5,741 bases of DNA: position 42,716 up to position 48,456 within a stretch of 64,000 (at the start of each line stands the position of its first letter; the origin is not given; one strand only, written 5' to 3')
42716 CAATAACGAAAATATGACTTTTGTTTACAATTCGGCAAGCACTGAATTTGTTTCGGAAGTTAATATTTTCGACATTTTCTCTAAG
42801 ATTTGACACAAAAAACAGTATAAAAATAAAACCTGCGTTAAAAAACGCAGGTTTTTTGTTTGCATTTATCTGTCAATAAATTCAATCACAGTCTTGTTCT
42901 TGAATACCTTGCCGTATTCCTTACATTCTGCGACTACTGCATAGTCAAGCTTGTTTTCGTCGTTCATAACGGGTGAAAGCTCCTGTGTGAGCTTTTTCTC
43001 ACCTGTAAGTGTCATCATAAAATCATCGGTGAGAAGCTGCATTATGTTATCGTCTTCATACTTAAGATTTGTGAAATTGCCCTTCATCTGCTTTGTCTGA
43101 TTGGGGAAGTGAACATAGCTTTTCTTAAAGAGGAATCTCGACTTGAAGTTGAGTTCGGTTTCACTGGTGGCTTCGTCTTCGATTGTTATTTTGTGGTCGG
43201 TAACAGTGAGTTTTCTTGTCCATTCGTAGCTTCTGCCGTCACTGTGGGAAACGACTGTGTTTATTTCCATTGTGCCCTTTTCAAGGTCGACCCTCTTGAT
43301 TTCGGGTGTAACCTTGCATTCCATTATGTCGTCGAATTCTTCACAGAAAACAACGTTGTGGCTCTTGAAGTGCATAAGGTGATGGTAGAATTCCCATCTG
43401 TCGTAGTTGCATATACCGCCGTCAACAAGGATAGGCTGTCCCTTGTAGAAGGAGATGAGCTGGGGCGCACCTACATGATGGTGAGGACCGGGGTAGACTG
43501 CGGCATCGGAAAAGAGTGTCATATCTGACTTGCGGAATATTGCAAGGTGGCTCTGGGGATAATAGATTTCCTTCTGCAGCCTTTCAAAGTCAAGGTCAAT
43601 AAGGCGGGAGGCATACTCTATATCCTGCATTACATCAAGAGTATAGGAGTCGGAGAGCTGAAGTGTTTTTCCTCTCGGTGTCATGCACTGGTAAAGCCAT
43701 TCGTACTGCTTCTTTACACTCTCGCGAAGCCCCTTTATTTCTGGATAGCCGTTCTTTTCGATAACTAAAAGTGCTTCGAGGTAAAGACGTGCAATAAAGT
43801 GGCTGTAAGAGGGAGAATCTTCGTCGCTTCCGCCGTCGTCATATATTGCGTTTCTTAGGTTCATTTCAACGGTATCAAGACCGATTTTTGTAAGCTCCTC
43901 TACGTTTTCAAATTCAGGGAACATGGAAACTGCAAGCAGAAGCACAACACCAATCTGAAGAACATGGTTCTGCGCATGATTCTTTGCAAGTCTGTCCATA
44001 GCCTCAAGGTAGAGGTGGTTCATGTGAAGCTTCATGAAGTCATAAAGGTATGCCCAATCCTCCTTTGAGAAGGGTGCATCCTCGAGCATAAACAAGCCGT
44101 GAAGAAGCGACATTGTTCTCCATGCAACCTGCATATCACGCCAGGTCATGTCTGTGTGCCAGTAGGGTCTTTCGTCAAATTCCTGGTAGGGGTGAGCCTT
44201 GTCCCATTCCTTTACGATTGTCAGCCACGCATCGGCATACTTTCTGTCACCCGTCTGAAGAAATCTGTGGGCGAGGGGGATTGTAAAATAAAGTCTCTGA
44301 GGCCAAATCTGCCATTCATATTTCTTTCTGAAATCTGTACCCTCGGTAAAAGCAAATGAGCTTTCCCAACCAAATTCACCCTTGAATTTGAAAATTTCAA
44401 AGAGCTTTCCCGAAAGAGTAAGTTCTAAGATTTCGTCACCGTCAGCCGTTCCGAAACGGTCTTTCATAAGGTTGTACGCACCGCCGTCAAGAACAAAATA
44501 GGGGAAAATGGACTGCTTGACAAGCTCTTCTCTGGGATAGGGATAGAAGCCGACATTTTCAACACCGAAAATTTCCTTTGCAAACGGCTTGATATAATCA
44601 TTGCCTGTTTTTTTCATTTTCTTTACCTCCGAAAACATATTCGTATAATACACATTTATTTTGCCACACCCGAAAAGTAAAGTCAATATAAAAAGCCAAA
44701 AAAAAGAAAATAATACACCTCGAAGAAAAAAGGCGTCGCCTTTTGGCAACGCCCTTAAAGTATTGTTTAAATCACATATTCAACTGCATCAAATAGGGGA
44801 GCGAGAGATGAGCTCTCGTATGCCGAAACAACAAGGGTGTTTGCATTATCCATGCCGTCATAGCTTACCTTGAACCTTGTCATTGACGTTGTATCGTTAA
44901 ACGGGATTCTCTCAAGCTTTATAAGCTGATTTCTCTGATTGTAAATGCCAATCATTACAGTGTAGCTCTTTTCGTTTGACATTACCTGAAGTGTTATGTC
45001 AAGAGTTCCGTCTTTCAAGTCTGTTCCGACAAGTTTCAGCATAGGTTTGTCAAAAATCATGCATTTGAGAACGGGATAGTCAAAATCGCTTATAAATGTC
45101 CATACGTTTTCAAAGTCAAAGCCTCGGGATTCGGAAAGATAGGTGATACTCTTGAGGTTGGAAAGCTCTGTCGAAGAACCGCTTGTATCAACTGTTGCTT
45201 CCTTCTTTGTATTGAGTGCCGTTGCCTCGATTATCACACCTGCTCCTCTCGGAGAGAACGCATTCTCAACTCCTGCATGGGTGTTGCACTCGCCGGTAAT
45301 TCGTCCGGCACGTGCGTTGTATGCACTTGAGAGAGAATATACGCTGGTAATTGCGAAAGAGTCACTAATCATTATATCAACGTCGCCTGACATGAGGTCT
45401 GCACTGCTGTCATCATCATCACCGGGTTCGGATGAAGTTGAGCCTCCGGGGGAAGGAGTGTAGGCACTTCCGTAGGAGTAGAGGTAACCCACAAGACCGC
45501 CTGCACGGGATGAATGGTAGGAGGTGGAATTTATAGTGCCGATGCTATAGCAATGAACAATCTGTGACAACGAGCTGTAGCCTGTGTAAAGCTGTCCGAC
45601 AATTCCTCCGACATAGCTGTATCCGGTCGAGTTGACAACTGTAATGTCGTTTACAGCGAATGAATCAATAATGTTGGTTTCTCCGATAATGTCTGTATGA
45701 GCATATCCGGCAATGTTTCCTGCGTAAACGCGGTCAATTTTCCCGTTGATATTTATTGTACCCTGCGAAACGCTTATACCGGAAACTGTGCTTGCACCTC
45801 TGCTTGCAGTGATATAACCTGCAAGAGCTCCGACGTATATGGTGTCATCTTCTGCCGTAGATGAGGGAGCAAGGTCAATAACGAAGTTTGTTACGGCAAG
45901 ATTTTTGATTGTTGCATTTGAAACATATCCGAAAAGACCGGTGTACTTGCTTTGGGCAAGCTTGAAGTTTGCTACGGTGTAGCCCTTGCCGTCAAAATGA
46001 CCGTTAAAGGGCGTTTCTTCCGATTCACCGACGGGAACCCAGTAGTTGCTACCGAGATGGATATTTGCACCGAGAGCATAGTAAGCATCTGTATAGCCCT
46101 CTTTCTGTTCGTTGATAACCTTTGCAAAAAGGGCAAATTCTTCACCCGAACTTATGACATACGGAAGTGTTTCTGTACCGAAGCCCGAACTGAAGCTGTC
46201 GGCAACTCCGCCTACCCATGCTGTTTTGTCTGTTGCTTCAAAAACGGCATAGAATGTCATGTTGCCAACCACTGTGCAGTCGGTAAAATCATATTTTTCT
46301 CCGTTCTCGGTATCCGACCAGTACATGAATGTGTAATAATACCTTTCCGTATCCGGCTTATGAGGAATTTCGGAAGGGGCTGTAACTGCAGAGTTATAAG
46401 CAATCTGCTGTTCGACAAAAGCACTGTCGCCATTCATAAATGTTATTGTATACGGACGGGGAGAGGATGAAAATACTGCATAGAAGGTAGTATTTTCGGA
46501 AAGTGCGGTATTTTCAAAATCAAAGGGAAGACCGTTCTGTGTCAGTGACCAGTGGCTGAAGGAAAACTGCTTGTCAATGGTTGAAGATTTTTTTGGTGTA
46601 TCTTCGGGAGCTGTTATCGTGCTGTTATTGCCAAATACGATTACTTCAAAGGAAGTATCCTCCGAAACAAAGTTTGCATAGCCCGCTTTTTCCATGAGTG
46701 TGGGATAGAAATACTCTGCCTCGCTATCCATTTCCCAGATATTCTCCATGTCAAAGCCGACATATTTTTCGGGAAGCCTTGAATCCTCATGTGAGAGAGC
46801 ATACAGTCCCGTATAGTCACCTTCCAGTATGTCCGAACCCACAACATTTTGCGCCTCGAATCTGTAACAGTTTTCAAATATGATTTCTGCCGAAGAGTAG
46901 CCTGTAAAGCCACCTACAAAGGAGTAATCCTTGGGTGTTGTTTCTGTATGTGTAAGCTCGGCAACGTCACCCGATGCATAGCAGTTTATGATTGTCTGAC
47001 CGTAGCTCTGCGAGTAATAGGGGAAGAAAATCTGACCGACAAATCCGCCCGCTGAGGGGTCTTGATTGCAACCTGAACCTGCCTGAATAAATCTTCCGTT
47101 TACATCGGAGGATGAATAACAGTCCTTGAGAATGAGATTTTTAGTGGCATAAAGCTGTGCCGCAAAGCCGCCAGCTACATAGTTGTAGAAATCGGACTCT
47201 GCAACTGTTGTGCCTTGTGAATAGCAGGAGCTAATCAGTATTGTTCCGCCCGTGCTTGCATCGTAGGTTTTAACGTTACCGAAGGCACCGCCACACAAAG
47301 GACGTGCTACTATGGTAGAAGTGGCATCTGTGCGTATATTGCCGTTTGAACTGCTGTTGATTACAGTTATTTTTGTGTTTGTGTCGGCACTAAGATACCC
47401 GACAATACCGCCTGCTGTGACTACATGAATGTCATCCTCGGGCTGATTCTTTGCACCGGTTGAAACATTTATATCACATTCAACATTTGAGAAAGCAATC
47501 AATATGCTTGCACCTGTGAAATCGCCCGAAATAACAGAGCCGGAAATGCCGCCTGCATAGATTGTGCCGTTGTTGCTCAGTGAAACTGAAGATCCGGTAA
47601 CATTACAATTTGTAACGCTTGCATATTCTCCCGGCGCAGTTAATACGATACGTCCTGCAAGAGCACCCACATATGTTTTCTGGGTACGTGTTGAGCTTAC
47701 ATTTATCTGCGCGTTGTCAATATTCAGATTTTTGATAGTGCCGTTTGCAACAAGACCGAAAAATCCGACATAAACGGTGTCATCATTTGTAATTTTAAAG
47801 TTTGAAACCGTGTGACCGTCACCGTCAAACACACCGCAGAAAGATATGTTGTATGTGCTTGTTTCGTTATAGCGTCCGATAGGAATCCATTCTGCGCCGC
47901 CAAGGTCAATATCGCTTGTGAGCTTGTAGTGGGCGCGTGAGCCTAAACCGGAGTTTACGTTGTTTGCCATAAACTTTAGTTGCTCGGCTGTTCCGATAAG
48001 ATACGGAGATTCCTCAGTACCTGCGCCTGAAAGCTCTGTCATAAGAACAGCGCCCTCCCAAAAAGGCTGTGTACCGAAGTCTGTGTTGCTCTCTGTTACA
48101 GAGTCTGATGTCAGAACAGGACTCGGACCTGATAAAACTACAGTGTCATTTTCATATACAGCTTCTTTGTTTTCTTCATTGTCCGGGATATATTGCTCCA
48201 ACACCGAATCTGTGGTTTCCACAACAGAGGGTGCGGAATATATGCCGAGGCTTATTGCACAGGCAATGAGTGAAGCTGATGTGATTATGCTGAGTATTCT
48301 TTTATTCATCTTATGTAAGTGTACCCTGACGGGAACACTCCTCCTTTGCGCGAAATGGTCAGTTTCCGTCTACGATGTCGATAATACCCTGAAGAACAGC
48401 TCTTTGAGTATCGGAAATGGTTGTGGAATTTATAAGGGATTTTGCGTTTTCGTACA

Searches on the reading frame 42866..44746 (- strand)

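Call 65: search_protein_families(library=pfam, proteins=[window:42866-44746:-], max_evalue=0.00001)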
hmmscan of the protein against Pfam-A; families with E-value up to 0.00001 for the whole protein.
window:42866-44746:- (626 aa): 2 families
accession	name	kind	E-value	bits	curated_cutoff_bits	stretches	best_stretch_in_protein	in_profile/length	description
PF16889.11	Hepar_II_III_N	-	7.9e-20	71.9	22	1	141-371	93-317/340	Heparinase II/III N-terminus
PF07940.18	Hepar_II_III_C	-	1.2e-11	45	24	1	396-549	9-170/237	Heparinase II/III-like, C-terminal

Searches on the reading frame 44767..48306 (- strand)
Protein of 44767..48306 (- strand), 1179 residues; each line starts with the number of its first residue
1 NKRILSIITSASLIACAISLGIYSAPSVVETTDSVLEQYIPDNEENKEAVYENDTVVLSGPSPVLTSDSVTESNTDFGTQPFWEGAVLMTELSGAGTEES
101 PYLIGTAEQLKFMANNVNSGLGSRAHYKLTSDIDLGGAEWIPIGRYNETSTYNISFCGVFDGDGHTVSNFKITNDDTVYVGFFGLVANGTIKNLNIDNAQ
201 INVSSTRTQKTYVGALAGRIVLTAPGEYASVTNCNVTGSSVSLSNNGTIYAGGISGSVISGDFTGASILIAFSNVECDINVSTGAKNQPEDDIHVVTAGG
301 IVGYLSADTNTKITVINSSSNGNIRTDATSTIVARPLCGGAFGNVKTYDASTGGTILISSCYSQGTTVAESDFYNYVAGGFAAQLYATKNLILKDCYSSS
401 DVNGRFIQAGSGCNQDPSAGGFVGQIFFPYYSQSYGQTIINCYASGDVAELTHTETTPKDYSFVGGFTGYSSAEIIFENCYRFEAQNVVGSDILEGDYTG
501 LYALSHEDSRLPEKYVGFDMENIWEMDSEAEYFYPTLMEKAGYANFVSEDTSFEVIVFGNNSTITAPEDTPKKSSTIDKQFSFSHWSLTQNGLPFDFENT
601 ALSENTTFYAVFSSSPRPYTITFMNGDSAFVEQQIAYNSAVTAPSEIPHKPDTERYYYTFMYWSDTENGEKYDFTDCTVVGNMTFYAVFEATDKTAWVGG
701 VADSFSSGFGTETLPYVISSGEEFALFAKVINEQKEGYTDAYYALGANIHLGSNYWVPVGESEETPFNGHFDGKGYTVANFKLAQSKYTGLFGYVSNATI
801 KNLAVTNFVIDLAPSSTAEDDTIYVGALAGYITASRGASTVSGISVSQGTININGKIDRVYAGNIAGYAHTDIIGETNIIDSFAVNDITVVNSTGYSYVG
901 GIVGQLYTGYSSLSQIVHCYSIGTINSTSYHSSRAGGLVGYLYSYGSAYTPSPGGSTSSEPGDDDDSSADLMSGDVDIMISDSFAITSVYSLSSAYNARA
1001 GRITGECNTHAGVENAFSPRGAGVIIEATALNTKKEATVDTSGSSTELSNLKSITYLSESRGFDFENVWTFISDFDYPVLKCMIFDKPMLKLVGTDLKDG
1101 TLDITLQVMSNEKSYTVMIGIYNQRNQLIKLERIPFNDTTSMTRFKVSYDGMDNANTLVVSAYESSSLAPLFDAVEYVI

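Call 65: search_protein_families(library=pfam, proteins=[window:44767-48306:-], max_evalue=0.00001)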
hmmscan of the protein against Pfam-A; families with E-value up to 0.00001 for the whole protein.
window:44767-48306:- (1179 aa): 1 family
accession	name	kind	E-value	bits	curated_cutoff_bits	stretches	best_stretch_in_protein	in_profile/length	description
PF09479.16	Flg_new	-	6.2e-08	33.1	27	1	619-688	1-65/65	Listeria-Bacteroides repeat domain (List_Bact_rpt)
